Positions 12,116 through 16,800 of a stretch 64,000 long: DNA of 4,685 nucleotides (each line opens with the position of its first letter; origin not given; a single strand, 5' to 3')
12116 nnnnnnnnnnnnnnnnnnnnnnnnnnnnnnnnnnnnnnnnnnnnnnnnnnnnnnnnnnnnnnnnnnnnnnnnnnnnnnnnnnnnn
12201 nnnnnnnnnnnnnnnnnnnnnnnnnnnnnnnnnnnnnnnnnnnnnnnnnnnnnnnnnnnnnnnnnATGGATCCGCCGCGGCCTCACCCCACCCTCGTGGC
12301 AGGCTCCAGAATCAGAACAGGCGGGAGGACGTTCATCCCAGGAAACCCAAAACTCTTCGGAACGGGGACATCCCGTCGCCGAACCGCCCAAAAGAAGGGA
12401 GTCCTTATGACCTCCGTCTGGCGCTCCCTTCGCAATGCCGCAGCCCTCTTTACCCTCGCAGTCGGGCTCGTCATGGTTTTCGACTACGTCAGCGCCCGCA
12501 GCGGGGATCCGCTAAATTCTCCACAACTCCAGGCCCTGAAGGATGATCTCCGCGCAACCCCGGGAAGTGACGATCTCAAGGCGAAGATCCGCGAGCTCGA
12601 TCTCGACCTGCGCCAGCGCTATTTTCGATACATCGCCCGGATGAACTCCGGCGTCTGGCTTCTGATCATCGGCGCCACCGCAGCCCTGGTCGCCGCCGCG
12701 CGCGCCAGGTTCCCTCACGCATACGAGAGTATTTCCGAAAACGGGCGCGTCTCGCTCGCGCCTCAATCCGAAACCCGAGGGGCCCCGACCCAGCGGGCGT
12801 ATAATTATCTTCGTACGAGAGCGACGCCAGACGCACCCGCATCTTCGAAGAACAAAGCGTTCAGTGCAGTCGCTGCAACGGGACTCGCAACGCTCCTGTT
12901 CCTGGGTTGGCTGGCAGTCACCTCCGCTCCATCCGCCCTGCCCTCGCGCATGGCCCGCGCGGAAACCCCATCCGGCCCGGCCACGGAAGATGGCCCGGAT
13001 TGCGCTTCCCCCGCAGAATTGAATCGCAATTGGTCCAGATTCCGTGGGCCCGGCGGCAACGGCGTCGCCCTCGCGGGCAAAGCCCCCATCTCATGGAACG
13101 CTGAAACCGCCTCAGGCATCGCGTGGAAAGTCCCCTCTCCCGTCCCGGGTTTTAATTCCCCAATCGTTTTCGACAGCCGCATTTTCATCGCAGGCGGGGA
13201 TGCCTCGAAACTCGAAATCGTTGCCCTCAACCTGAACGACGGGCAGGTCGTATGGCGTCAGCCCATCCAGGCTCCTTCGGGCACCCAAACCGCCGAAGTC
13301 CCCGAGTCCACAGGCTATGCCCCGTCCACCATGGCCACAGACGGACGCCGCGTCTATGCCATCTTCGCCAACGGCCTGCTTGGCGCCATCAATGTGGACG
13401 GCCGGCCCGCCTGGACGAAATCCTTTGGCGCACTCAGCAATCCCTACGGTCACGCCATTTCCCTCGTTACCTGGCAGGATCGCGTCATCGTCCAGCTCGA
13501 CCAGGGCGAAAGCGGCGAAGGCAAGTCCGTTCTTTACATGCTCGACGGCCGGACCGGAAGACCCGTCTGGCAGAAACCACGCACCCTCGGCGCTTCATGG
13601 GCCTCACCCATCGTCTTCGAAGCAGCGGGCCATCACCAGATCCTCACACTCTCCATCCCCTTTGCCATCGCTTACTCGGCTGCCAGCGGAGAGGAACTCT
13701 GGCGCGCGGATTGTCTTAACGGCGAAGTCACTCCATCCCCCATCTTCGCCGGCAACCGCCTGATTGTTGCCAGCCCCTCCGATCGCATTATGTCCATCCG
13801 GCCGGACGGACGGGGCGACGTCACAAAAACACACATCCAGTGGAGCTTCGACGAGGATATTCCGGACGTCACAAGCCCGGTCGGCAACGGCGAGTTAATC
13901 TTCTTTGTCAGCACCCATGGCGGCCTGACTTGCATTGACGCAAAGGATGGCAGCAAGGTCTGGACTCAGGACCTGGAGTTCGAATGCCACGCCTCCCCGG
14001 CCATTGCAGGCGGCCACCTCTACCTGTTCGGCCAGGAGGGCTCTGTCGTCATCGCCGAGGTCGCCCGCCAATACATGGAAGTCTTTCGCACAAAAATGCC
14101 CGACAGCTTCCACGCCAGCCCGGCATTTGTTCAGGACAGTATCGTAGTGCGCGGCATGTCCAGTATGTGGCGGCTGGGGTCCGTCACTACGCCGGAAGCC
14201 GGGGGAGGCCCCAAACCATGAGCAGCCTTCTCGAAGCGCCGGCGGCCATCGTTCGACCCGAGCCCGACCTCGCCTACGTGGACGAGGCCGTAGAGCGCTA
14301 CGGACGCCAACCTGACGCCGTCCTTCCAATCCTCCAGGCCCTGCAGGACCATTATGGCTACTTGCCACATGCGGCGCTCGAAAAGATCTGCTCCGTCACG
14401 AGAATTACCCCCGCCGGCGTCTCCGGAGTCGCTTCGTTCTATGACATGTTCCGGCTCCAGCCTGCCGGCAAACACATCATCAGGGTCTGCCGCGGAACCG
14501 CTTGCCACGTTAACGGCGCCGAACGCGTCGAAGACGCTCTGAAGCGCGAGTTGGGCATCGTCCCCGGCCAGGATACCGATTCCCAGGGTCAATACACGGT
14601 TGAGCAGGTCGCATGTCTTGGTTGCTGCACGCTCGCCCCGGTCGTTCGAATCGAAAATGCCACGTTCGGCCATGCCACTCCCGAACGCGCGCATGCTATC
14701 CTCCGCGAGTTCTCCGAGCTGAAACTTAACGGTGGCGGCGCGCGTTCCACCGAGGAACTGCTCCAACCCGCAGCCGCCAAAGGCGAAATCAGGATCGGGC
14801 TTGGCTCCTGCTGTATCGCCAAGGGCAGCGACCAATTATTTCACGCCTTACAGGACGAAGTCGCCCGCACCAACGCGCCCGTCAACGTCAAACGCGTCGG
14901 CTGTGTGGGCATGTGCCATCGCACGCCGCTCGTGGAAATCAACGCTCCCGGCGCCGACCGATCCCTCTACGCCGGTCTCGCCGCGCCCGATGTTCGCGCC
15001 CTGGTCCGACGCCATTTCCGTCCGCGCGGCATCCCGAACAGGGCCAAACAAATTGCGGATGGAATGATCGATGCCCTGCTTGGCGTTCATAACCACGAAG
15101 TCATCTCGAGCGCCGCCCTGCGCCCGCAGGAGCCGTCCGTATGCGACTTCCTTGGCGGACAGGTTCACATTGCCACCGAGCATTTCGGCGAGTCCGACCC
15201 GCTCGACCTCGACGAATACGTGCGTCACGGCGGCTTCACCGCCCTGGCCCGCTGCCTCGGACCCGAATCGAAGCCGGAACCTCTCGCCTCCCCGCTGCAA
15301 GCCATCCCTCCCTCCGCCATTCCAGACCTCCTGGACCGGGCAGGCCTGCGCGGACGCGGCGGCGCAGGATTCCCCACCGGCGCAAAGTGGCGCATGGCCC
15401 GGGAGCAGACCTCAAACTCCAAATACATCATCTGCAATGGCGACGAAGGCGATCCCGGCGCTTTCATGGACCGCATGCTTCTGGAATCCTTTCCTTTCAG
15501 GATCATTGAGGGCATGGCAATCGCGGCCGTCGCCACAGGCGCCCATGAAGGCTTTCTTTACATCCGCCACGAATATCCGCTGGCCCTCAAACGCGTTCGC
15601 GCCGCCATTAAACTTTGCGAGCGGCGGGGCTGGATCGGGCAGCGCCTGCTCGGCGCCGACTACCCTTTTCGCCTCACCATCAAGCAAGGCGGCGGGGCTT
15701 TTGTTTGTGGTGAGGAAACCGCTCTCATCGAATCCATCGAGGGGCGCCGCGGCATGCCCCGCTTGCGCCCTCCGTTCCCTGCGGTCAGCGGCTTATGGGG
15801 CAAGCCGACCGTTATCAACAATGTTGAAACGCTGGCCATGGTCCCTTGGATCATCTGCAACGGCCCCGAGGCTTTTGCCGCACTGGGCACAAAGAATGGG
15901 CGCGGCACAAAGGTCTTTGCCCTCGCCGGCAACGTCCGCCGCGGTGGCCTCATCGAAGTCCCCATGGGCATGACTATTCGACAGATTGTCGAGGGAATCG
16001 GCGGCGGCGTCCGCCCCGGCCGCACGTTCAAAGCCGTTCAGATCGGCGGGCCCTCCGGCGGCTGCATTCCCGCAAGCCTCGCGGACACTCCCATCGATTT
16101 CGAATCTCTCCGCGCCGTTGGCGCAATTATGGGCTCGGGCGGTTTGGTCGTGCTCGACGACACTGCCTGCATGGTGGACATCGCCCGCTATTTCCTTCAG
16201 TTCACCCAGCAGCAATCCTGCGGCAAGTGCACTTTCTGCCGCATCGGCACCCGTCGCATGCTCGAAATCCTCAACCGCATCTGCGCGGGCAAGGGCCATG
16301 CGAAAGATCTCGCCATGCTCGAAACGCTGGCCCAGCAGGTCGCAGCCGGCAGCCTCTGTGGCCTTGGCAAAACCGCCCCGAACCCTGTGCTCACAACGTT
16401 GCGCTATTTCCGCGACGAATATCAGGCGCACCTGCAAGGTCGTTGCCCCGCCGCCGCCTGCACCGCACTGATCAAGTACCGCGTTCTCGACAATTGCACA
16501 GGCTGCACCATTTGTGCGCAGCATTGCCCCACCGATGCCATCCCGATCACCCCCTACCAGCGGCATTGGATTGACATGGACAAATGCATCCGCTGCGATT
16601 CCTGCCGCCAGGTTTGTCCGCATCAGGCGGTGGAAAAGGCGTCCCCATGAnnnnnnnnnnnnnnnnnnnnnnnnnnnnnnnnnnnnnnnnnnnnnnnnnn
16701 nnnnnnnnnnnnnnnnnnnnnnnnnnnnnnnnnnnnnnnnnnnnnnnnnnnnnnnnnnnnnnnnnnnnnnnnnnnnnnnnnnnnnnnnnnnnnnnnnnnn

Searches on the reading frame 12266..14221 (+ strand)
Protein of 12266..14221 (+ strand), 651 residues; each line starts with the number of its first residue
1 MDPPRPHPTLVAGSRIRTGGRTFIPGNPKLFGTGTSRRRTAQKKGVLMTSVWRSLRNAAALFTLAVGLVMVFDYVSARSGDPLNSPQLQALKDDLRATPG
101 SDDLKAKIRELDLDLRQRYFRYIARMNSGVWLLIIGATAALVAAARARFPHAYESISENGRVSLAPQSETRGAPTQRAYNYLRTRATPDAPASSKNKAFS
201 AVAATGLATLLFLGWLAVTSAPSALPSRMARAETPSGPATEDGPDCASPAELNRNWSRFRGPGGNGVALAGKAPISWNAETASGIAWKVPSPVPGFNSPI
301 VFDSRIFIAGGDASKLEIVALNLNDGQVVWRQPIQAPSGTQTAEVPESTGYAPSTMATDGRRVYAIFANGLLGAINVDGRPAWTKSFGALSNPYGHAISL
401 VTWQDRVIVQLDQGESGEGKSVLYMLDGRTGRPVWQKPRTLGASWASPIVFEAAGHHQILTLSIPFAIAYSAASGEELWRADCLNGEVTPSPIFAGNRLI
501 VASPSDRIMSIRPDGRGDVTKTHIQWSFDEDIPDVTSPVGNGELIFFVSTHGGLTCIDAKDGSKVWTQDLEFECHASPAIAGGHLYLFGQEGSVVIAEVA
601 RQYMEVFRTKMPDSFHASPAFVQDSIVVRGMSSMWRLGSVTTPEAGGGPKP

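Call 7: search_protein_families(library=pfam, proteins=[window:12266-14221:+], max_evalue=0.01)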
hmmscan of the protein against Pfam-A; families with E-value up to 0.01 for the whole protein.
window:12266-14221:+ (651 aa): 3 families
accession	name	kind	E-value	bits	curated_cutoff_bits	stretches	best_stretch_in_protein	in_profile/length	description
PF13360.13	PQQ_2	-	1.5e-26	93.9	27.6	3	304-436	118-232/233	Outer membrane protein assembly factor BamB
PF13570.13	Beta-prop_ACSF4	-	1.2e-13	51.7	133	1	422-628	114-317/329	Beta-alanine-activating enzyme, beta-propeller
PF01011.28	PQQ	-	9.5e-05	21.7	26.7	0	491-628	52-175/595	Glucose/ethanol/alcohol dehydrogenase, beta-propeller domain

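Call 8: search_protein_families(library=ncbifam, proteins=[window:12266-14221:+], max_evalue=0.01)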
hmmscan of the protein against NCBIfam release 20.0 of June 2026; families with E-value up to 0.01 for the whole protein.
window:12266-14221:+ (651 aa): 5 families
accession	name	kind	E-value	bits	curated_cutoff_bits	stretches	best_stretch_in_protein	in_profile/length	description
TIGR03300.1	assembly_YfgL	equivalog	1.7e-19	69.8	285.2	2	535-632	58-154/377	outer membrane protein assembly factor BamB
NF008351.0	PRK11138.1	equivalog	1.8e-14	53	423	2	304-409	205-308/394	outer membrane protein assembly factor BamB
TIGR03075.1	PQQ_enz_alc_DH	subfamily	1.6e-10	40.2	480.05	1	298-440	64-200/530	PQQ-dependent dehydrogenase, methanol/ethanol family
TIGR04528.1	acido_non_PQQ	subfamily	6.5e-07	28.5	650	0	417-508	397-488/493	acido-empty-quinoprotein group A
NF041516.1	PA2928_fam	subfamily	0.00012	21.6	70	0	313-366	66-108/376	PA2928 family protein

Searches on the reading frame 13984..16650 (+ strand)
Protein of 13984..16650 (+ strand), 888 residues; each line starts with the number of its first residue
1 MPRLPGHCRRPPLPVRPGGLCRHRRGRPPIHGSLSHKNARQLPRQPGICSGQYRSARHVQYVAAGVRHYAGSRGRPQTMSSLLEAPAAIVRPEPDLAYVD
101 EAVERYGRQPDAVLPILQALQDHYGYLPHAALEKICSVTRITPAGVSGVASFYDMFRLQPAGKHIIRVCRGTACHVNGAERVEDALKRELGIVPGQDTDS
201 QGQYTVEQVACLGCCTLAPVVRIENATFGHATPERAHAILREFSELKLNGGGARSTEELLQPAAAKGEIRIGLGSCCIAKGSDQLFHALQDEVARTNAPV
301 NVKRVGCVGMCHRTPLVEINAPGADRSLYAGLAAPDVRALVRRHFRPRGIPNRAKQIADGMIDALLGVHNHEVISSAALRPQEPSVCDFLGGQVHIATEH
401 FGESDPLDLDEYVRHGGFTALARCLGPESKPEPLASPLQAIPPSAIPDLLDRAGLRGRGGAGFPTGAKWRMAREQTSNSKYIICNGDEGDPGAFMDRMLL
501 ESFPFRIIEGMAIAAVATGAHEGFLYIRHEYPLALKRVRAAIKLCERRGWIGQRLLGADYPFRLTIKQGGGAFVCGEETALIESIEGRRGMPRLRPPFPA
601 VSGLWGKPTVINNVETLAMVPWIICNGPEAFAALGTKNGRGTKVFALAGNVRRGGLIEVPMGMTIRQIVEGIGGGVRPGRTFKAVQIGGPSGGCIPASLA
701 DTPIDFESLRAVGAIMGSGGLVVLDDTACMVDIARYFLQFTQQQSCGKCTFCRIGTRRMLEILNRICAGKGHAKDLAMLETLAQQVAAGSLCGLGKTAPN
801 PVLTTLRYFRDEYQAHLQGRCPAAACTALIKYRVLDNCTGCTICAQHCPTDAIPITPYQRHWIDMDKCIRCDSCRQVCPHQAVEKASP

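Call 7: search_protein_families(library=pfam, proteins=[window:13984-16650:+], max_evalue=0.01)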
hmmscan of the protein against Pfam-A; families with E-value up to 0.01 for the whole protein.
window:13984-16650:+ (888 aa): 13 families
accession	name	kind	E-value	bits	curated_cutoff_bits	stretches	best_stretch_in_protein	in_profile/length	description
PF01257.25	2Fe-2S_thioredx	-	4.3e-53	179.5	24.8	2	100-243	2-144/145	Thioredoxin-like [2Fe-2S] ferredoxin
PF01512.22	Complex1_51K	-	4.9e-45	153.5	31.2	1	451-621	2-149/150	Nuo51 FMN-binding domain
PF10589.14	NADH_4Fe-4S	-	3.8e-33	113.6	23.5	1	732-816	1-85/85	NADH-ubiquinone oxidoreductase-F iron-sulfur binding region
PF00037.32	Fer4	-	5.8e-10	39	21.1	2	862-883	2-23/24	4Fe-4S binding domain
PF12838.12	Fer4_7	-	5.3e-07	30.4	27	1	837-882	1-52/52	4Fe-4S dicluster domain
PF14697.11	Fer4_21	-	1.3e-06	28.9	35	1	836-883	6-57/59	4Fe-4S dicluster domain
PF13187.11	Fer4_9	-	1.9e-06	28.2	27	1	837-882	1-51/52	4Fe-4S dicluster domain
PF12797.12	Fer4_2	-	1.3e-05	25.3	24.5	2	861-879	3-21/22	4Fe-4S binding domain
PF13237.11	Fer4_10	-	2.3e-05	24.7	25.5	2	832-879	3-53/53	4Fe-4S dicluster domain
PF10531.15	SLBB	-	2.4e-05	24.5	27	1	645-693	2-53/55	SLBB domain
PF07845.16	DUF1636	-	0.00059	20.7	31.6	0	283-334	23-76/117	Protein of unknown function (DUF1636)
PF12837.12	Fer4_6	-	0.002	18.4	25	0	863-882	4-23/24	4Fe-4S binding domain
PF22461.2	SLBB_2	-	0.0022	18.5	27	1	645-690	3-49/79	SLBB domain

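Call 8: search_protein_families(library=ncbifam, proteins=[window:13984-16650:+], max_evalue=0.01)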
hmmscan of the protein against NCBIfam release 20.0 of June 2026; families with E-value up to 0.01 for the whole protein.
window:13984-16650:+ (888 aa): 58 families (the best 25 are shown)
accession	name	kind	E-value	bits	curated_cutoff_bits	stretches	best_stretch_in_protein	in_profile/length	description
TIGR01959.1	nuoF_fam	equivalog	2.1e-134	448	558.65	1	438-816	30-409/410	NADH-quinone oxidoreductase subunit NuoF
NF010120.0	PRK13596.1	equivalog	1.3e-105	353.5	389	1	447-818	44-418/433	NADH-quinone oxidoreductase subunit NuoF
NF008436.0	PRK11278.1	equivalog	5.5e-101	338.7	749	1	438-825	43-434/448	NADH-quinone oxidoreductase subunit NuoF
NF005722.0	PRK07539.1-2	equivalog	2.1e-44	151.4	141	1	99-242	13-155/157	NADH-quinone oxidoreductase subunit NuoE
TIGR01958.1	nuoE_fam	subfamily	2.4e-37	128.4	142.4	1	99-243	2-147/148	NADH-quinone oxidoreductase subunit NuoE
NF004638.0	PRK05988.1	equivalog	8.7e-37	126.4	198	1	95-243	10-157/159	formate dehydrogenase subunit gamma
NF005747.0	PRK07571.1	equivalog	1.1e-35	122.9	224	1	93-244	19-169/173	bidirectional hydrogenase complex protein HoxE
NF005725.0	PRK07539.1-5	equivalog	3.5e-32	111.5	220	1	96-244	22-172/174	NADH-quinone oxidoreductase subunit NuoE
NF005721.0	PRK07539.1-1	equivalog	2.9e-30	105.5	308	1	99-242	34-176/292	NADH-quinone oxidoreductase subunit NuoE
NF005724.0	PRK07539.1-4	equivalog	6e-29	101.6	280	1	94-252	21-181/240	NADH-quinone oxidoreductase subunit NuoE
NF009040.0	PRK12373.1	equivalog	5.1e-26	92.3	514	1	94-244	18-170/400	NADH-quinone oxidoreductase subunit E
NF005723.0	PRK07539.1-3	equivalog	2.7e-22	79.4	226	1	97-242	8-155/158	NADH-quinone oxidoreductase subunit NuoE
NF003454.1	PRK05035.1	equivalog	4.4e-11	42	345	1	439-544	119-221/556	electron transport complex subunit RsxC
NF058577.1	FdxA_fam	equivalog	3.8e-10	39.8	65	1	832-882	3-52/52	4Fe-4S ferredoxin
TIGR01944.1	rnfB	subfamily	5.1e-10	39.2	68.7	1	835-884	112-161/190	RnfABCDGE type electron transport complex subunit B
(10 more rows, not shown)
